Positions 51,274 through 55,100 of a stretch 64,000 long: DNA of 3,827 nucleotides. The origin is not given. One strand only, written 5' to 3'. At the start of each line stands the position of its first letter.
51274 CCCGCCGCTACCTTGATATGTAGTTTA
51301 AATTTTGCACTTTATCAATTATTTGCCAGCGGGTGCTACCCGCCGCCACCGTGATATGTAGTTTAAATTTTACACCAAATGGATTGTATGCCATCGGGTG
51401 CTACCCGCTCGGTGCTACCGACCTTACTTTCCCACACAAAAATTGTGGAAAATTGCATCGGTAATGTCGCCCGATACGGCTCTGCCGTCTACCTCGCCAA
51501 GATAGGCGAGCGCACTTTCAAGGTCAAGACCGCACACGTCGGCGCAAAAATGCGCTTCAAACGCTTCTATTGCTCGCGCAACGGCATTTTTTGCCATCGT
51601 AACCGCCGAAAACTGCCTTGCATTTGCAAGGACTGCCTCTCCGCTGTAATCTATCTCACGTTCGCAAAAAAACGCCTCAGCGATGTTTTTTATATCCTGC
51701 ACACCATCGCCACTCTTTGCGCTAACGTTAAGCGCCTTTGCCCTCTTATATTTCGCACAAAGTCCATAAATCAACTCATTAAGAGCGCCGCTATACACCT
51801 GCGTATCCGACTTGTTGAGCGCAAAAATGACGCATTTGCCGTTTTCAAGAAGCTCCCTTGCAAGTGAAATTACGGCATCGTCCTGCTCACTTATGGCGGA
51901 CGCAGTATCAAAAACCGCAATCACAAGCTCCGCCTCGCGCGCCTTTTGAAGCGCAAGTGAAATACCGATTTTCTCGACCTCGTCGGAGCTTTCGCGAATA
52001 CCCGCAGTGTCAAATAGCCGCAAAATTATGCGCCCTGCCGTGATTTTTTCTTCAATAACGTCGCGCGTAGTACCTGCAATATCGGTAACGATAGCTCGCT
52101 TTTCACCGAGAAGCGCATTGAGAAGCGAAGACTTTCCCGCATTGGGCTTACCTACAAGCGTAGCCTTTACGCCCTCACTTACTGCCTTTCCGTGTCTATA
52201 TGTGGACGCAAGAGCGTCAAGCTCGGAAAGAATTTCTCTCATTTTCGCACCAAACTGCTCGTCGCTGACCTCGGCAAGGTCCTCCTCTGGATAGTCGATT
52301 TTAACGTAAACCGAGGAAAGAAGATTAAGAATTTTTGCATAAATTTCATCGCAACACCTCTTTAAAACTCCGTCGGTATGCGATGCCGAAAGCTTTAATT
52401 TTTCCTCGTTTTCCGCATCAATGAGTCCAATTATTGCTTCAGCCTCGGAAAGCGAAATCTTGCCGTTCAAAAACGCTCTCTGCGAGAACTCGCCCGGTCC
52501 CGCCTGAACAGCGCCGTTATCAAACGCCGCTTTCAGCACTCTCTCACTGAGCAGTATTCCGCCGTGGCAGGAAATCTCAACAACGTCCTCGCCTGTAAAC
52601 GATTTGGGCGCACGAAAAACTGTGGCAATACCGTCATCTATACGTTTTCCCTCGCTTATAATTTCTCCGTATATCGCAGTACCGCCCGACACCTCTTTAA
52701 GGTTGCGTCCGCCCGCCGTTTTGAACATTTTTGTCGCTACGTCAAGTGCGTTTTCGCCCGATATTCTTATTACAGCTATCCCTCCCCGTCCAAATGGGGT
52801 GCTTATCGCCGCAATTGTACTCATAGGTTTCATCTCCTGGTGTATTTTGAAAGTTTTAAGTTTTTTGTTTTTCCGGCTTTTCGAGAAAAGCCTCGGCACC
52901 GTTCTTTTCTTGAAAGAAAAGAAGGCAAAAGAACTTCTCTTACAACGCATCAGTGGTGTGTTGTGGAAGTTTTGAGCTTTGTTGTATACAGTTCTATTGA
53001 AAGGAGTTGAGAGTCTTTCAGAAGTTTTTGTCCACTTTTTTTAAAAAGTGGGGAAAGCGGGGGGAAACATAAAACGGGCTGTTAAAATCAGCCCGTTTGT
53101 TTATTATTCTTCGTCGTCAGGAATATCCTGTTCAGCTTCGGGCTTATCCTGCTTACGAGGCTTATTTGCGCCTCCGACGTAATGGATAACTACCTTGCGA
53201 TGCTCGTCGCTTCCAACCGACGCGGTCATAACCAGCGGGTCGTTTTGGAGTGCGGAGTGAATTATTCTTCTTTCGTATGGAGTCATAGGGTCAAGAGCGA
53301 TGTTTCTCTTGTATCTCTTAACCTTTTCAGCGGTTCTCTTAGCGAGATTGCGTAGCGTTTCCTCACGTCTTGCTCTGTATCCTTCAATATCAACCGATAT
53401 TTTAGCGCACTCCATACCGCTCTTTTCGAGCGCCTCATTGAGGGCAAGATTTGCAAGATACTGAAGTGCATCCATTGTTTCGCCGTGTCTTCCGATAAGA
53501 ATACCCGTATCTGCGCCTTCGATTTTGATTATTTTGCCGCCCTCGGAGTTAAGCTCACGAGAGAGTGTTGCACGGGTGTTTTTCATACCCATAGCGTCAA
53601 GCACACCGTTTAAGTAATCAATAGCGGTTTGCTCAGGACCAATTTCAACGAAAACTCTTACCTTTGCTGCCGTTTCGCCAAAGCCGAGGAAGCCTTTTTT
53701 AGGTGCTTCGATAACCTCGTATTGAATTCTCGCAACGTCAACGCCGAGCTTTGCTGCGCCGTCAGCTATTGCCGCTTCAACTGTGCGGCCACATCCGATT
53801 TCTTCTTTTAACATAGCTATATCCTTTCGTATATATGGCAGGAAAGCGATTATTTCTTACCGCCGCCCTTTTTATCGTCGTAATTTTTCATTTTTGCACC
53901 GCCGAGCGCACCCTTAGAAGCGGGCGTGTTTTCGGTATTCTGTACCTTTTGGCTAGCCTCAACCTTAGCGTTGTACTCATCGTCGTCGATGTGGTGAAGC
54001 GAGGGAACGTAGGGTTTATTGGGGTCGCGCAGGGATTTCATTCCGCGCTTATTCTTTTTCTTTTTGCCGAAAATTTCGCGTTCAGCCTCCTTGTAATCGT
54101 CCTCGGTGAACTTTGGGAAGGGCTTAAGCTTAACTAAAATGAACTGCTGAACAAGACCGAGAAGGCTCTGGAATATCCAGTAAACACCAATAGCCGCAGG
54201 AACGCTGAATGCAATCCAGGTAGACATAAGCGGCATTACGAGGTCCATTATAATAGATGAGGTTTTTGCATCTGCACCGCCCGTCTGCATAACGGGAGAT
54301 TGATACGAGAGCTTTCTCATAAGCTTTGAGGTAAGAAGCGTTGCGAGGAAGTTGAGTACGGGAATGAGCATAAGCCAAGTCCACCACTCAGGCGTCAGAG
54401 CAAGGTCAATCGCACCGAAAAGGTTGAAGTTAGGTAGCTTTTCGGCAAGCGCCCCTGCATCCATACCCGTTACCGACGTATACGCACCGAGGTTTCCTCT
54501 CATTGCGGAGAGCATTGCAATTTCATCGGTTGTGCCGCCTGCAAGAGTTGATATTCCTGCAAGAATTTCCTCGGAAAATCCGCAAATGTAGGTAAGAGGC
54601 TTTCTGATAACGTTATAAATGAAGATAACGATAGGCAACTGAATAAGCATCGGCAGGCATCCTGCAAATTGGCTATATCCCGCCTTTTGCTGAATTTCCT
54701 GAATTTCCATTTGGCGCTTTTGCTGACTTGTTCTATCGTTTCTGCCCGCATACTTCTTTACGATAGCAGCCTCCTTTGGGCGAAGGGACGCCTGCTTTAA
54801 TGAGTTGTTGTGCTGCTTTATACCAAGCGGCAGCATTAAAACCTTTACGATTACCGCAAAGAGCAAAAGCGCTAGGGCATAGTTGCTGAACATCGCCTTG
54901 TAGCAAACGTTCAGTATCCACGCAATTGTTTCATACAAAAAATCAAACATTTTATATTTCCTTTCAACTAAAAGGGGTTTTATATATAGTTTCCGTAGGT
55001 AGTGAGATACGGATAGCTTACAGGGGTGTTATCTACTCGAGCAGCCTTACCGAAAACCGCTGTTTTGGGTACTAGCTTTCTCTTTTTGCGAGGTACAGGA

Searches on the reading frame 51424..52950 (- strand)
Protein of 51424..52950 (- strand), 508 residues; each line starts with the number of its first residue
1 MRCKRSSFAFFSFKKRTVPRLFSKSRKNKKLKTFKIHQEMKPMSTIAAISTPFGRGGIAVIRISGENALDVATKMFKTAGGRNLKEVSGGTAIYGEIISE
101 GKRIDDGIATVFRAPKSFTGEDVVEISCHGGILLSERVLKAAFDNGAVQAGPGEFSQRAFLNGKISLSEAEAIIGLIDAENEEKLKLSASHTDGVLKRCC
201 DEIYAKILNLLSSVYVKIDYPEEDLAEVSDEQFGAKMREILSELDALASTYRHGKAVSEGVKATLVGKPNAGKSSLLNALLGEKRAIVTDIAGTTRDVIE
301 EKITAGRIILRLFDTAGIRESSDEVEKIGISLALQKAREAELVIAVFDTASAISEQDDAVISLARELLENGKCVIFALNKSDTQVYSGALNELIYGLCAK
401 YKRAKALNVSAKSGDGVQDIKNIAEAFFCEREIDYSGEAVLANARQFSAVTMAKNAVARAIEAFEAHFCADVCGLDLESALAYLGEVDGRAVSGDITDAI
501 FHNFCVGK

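Call 10: search_protein_families(library=ncbifam, proteins=[window:51424-52950:-], max_evalue=0.00001)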
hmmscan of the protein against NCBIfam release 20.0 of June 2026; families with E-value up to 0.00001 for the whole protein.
window:51424-52950:- (508 aa): 14 families
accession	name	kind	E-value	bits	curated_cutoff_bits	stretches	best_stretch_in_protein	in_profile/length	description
TIGR00450.1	mnmE_trmE_thdF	equivalog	1.2e-104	350.9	252.6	1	51-508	2-446/446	tRNA uridine-5-carboxymethylaminomethyl(34) synthesis GTPase MnmE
NF003661.0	PRK05291.1-3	equivalog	3.5e-98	329.9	380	1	43-508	3-448/448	tRNA uridine-5-carboxymethylaminomethyl(34) synthesis GTPase MnmE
TIGR03594.1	GTPase_EngA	equivalog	2.2e-39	135.7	306.7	1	234-427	146-345/432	ribosome biogenesis GTPase Der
NF002828.0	PRK03003.1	equivalog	7.5e-28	97.3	631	1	241-422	193-377/477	ribosome biogenesis GTPase Der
NF007071.0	PRK09518.1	equivalog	2.3e-27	95.8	953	1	244-422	428-608/706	bifunctional cytidylate kinase/GTPase Der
NF000908.1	PRK00089.1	equivalog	2.4e-27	96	237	1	263-459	6-198/291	GTPase Era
TIGR00231.1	small_GTP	domain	2.5e-22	79.4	42.5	1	261-425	4-163/164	GTP-binding protein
TIGR03918.1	GTP_HydF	equivalog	2.5e-19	69.4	325.55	1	261-423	8-162/392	[FeFe] hydrogenase H-cluster maturation GTPase HydF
TIGR00436.1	era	equivalog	7.5e-19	68.1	116.25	1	262-451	2-186/270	GTPase Era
TIGR03596.1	GTPase_YlqF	equivalog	2.1e-13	50.3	208.2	1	231-337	85-192/276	ribosome biogenesis GTPase YlqF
TIGR03156.1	GTP_HflX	equivalog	3.7e-12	45.8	216.75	1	236-424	162-347/351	GTPase HflX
TIGR03598.1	GTPase_YsxC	equivalog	1.2e-08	34.8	124.45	1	259-422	17-183/186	ribosome biogenesis GTP-binding protein YihA/YsxC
TIGR00437.1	feoB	equivalog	1.5e-08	33.8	315.65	1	267-388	1-116/594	ferrous iron transport protein B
TIGR03597.1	GTPase_YqeH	equivalog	1.7e-07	30.8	297.4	1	256-323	151-220/361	ribosome biogenesis GTPase YqeH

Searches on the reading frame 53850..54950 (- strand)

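Call 10: search_protein_families(library=ncbifam, proteins=[window:53850-54950:-], max_evalue=0.00001)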
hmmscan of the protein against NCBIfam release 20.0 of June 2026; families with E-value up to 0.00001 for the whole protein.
window:53850-54950:- (366 aa): 21 families
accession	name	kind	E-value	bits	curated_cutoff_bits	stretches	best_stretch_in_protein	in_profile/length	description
TIGR03592.1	yidC_oxa1_cterm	subfamily_domain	1.2e-35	123.3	84.3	1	23-273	1-190/191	membrane protein insertase YidC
NF002803.0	PRK02944.1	equivalog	3.8e-25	88.7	377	1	8-116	43-150/255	YidC family membrane integrase SpoIIIJ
NF001300.0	PRK00247.1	equivalog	3.5e-23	82.5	375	1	23-307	31-307/429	membrane protein insertase YidC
NF002355.0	PRK01318.2-2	equivalog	7.7e-22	77.5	891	2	7-116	381-484/602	membrane protein insertase YidC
NF002350.0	PRK01315.1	equivalog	4e-21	75.5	282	2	23-117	41-130/329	membrane protein insertase YidC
NF002356.0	PRK01318.2-3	equivalog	4.5e-21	74.9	460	1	18-114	367-460/627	membrane protein insertase YidC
NF002353.0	PRK01318.1-4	equivalog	7.1e-21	74.5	365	1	1-115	355-463/596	membrane protein insertase YidC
NF002899.0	PRK03449.1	equivalog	4.6e-19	68.8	276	1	1-347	1-334/359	membrane protein insertase YidC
NF002687.0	PRK02463.1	equivalog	1.7e-18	66.5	425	2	2-116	38-158/307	membrane protein insertase YidC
NF002570.0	PRK02201.1-5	equivalog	2.4e-17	63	416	1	26-117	166-257/396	membrane protein insertase YidC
NF002357.0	PRK01318.2-4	equivalog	8.1e-17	61.1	479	1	3-116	315-422/532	membrane protein insertase YidC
NF002352.0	PRK01318.1-3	equivalog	9.6e-15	54.7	447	1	5-115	354-458/562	membrane protein insertase YidC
NF002566.0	PRK02201.1-1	equivalog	1.8e-14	53.5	342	1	23-122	144-245/380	membrane protein insertase YidC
NF002168.0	PRK01001.1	equivalog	3e-14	52.4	670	1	6-116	555-663/795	membrane protein insertase YidC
NF002567.0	PRK02201.1-2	equivalog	1.9e-12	46.7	452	1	24-116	427-520/651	membrane protein insertase YidC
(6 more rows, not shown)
